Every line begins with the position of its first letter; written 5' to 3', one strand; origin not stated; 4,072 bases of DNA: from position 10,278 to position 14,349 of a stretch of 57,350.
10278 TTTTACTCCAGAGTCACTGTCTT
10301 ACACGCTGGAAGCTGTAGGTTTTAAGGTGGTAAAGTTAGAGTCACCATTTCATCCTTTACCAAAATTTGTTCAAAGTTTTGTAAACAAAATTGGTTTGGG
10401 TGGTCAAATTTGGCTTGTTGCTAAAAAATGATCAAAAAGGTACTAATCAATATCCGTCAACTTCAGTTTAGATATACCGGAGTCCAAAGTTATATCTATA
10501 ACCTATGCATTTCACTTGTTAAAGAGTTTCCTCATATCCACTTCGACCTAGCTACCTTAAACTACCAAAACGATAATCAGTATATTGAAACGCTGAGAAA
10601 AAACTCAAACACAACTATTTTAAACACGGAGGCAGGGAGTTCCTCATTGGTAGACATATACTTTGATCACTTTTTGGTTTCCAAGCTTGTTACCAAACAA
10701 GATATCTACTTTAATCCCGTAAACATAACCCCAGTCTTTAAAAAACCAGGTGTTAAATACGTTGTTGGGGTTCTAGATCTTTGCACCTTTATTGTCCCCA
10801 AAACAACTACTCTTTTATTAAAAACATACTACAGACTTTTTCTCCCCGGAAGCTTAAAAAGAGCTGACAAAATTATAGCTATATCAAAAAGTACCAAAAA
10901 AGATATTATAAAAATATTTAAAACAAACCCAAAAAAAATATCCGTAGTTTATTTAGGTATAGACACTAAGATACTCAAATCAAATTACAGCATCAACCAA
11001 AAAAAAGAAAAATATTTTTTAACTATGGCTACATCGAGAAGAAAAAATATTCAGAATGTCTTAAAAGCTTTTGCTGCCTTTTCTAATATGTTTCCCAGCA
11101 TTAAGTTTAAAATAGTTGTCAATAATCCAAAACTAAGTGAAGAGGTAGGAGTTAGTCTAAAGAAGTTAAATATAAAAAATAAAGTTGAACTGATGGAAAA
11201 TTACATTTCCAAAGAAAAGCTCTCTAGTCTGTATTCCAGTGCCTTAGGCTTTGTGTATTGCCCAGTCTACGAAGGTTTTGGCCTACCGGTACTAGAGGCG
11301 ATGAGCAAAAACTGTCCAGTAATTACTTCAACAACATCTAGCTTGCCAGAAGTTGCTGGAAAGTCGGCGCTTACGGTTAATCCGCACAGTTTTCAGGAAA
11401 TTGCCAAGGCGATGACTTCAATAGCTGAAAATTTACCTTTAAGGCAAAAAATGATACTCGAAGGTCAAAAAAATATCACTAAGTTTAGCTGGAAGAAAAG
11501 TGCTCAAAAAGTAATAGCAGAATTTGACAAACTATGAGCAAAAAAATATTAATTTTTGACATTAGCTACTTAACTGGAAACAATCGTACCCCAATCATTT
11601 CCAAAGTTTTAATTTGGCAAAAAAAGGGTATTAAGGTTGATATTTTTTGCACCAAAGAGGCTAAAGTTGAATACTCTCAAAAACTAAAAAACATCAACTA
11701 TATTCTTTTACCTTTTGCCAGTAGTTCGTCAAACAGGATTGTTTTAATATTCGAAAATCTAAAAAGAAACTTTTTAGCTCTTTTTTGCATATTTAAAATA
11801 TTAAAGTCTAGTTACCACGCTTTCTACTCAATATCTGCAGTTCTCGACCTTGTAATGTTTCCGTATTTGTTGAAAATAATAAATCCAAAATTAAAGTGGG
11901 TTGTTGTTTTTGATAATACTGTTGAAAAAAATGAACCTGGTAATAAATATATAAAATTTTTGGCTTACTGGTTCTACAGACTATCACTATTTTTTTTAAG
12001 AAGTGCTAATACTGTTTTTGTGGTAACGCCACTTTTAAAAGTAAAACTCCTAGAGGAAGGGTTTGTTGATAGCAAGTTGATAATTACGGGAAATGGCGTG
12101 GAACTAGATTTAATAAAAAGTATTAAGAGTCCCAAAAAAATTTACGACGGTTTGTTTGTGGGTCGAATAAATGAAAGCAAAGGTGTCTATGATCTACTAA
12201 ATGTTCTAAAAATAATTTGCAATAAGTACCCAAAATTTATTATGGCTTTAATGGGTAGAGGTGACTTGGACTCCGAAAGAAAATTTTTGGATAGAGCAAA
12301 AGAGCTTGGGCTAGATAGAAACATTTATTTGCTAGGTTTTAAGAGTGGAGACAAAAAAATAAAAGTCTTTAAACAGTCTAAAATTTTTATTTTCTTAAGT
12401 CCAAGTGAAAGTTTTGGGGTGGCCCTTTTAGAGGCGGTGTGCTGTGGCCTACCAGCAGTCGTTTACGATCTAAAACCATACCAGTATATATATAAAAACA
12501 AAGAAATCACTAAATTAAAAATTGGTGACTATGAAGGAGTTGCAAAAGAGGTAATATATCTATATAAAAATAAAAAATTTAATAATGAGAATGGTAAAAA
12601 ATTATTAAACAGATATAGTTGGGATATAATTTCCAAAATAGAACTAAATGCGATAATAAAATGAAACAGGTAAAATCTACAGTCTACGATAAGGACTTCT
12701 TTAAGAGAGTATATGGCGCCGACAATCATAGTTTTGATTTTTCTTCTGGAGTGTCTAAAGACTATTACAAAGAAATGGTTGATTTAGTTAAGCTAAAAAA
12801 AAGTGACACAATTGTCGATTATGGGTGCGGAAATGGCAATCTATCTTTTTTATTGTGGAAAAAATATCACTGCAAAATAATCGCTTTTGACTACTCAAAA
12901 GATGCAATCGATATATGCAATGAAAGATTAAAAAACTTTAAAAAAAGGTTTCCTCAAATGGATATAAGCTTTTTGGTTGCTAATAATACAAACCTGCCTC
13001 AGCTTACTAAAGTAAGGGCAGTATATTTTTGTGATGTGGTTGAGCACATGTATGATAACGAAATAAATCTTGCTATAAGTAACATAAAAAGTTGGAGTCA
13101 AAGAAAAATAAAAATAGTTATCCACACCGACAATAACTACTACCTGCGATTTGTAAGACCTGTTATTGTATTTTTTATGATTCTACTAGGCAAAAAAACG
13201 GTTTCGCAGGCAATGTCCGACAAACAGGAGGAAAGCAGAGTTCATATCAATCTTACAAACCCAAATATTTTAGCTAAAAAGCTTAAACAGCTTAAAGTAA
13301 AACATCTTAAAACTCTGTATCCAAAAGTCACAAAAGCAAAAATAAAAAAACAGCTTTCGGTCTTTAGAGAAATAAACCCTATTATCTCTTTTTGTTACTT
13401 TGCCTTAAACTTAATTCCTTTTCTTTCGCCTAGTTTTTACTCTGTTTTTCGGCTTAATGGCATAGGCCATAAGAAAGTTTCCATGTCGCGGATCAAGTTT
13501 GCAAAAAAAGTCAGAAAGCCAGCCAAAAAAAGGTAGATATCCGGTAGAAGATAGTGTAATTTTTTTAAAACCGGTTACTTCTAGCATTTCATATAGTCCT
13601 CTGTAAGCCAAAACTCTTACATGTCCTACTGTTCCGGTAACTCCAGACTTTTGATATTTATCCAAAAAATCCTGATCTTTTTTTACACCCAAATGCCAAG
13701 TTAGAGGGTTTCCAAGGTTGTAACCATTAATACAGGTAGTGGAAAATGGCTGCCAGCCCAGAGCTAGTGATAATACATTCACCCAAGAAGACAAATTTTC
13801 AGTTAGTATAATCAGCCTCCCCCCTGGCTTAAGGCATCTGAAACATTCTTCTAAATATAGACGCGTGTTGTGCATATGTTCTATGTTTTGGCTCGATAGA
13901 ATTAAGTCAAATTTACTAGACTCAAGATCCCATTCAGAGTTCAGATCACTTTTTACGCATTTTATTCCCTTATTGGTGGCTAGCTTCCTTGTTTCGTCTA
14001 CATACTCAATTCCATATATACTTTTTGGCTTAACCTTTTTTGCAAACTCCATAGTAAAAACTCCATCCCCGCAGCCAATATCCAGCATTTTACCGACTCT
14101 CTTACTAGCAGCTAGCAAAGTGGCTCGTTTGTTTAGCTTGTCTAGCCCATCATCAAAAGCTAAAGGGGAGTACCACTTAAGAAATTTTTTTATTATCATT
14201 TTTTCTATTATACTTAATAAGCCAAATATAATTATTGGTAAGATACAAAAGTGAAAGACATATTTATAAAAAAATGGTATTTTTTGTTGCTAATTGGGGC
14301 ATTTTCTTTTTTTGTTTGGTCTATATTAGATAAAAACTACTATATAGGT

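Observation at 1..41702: Roughly 40 kb glycan-assembly super-cluster with an unusual excess of GT-C-type membrane transferases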

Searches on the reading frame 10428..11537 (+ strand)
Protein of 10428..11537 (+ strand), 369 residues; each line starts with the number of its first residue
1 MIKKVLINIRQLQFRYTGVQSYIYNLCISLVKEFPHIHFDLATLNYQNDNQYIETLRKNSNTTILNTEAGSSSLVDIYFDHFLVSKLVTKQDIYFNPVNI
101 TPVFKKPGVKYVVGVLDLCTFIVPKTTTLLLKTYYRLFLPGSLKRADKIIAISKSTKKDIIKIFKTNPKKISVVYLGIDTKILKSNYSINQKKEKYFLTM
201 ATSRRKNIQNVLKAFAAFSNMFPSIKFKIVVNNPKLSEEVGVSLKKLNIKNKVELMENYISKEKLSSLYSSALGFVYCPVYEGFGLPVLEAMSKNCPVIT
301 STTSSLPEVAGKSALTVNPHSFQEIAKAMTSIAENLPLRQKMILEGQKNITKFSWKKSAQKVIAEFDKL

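Call 4: search_protein_families(library=pfam, proteins=[window:10428-11537:+], max_evalue=0.01)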
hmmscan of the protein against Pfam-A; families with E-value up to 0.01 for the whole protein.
window:10428-11537:+ (369 aa): 6 families
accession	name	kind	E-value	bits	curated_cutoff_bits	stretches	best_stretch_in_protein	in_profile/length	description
PF00534.26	Glycos_transf_1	-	1.7e-21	76.9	26.4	1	188-348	10-171/172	Glycosyl transferases group 1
PF13692.12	Glyco_trans_1_4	-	1.6e-16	61.3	27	1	202-335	11-142/142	Glycosyl transferases group 1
PF13439.12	Glyco_transf_4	-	6.3e-09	36.5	28.5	1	130-181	118-169/170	Glycosyltransferase Family 4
PF20706.3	GT4-conflict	-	1.3e-05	24.8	26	1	144-361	145-384/385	Family 4 Glycosyltransferase in conflict systems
PF13524.12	Glyco_trans_1_2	-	0.0014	19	25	1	258-362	33-142/144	Glycosyl transferase-like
PF20179.3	MSS51_C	-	0.0082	16.3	27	0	184-269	12-94/185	MSS51 C-terminal domain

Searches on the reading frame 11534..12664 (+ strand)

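Call 4: search_protein_families(library=pfam, proteins=[window:11534-12664:+], max_evalue=0.01)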
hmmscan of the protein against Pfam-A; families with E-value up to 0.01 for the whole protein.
window:11534-12664:+ (376 aa): 4 families
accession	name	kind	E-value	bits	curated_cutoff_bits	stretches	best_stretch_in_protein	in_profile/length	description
PF00534.26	Glycos_transf_1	-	1.9e-25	89.8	26.4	1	195-352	7-164/172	Glycosyl transferases group 1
PF13692.12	Glyco_trans_1_4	-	1.5e-18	67.9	27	1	207-346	5-142/142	Glycosyl transferases group 1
PF20706.3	GT4-conflict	-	2.1e-05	24.1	26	1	155-310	144-310/385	Family 4 Glycosyltransferase in conflict systems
PF13439.12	Glyco_transf_4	-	0.0018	18.7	28.5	1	29-192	16-169/170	Glycosyltransferase Family 4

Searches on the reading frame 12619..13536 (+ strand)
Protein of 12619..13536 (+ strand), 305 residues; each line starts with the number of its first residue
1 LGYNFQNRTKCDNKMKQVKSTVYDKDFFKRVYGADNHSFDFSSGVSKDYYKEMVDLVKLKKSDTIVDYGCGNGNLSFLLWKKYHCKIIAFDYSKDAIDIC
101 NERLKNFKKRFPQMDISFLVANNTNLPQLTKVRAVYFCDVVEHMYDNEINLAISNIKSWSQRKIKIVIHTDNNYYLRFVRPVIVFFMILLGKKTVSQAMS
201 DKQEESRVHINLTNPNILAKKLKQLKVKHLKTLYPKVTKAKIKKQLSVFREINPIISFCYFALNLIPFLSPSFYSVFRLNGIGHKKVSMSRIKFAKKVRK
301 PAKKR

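Call 4: search_protein_families(library=pfam, proteins=[window:12619-13536:+], max_evalue=0.01)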
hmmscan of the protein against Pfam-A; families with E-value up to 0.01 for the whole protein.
window:12619-13536:+ (305 aa): 12 families
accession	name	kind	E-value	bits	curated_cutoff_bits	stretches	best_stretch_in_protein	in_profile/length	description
PF13649.12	Methyltransf_25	-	2.3e-11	44.7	27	1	65-158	1-91/97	Methyltransferase domain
PF13847.12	Methyltransf_31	-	4.9e-10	39.7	27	1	60-146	2-89/145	Methyltransferase domain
PF08241.18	Methyltransf_11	-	1.8e-07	32.1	21.2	1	66-154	1-81/95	Methyltransferase domain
PF13679.12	Methyltransf_32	-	2.9e-07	31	27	1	57-117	21-85/143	Methyltransferase domain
PF08242.18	Methyltransf_12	-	1e-06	29.8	30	1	67-157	2-89/98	Methyltransferase domain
PF13489.12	Methyltransf_23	-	2.5e-06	27.7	27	1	58-173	19-121/164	Methyltransferase domain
PF01209.24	Ubie_methyltran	-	2.8e-05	24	20.1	1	42-128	28-112/233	ubiE/COQ5 methyltransferase family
PF05175.20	MTS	-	5.4e-05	23.3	23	1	57-107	27-78/170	Methyltransferase small domain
PF01795.25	Methyltransf_5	-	5.7e-05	23.2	27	1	51-119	10-79/309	MraW methylase family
PF02353.26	CMAS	-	0.00017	21.5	27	1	50-144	51-140/273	Mycolic acid cyclopropane synthetase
PF08123.19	DOT1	-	0.00059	19.9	23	1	46-111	27-93/205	Histone methylation protein DOT1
PF01135.25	PCMT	-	0.00089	19.5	20.3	1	9-109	19-123/210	Protein-L-isoaspartate(D-aspartate) O-methyltransferase (PCMT)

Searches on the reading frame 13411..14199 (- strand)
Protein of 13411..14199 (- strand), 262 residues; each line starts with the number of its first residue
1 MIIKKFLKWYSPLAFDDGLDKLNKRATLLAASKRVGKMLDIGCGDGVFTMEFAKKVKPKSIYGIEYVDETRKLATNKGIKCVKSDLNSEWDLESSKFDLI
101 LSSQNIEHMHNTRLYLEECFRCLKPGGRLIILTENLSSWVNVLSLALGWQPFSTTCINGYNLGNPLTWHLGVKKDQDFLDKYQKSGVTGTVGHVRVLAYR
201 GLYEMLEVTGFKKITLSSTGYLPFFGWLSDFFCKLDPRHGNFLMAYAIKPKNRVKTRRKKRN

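Call 4: search_protein_families(library=pfam, proteins=[window:13411-14199:-], max_evalue=0.01)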
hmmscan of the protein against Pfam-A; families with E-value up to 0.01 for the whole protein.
window:13411-14199:- (262 aa): 15 families
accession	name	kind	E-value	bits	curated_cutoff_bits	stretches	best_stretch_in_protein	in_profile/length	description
PF13489.12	Methyltransf_23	-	9.6e-18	64.9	27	1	25-214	13-162/164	Methyltransferase domain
PF08241.18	Methyltransf_11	-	1.7e-17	64.2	21.2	1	39-131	1-95/95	Methyltransferase domain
PF13649.12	Methyltransf_25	-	2.6e-15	57.3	27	1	39-127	2-97/97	Methyltransferase domain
PF13847.12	Methyltransf_31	-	3.2e-14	53.3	27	1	37-138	6-116/145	Methyltransferase domain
PF08242.18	Methyltransf_12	-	1.4e-12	48.6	30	1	39-129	1-98/98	Methyltransferase domain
PF07021.18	MetW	-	4.3e-10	40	21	1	35-146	14-122/193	Methionine biosynthesis protein MetW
PF01209.24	Ubie_methyltran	-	7.6e-07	29.2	20.1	1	29-133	42-153/233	ubiE/COQ5 methyltransferase family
PF05175.20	MTS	-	1.1e-06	28.8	23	1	34-136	31-143/170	Methyltransferase small domain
PF03141.22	Methyltransf_29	-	1.4e-05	24.3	23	1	18-133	101-219/506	Putative S-adenosyl-L-methionine-dependent methyltransferase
PF02353.26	CMAS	-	8.1e-05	22.5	27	1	37-133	65-166/273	Mycolic acid cyclopropane synthetase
PF20922.3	Anamorsin_N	-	0.00026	21.2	27.1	1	89-131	44-87/163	Anamorsin, N-terminal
PF05219.18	DREV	-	0.00029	20.5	26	1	30-131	90-186/265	DREV methyltransferase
PF01728.25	FtsJ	-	0.00048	20.5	24.1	1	19-102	9-97/181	FtsJ-like methyltransferase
PF01135.25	PCMT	-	0.0011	19.2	20.3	1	33-90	72-137/210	Protein-L-isoaspartate(D-aspartate) O-methyltransferase (PCMT)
PF02390.23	Methyltransf_4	-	0.0043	17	24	0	38-69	5-36/173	Putative methyltransferase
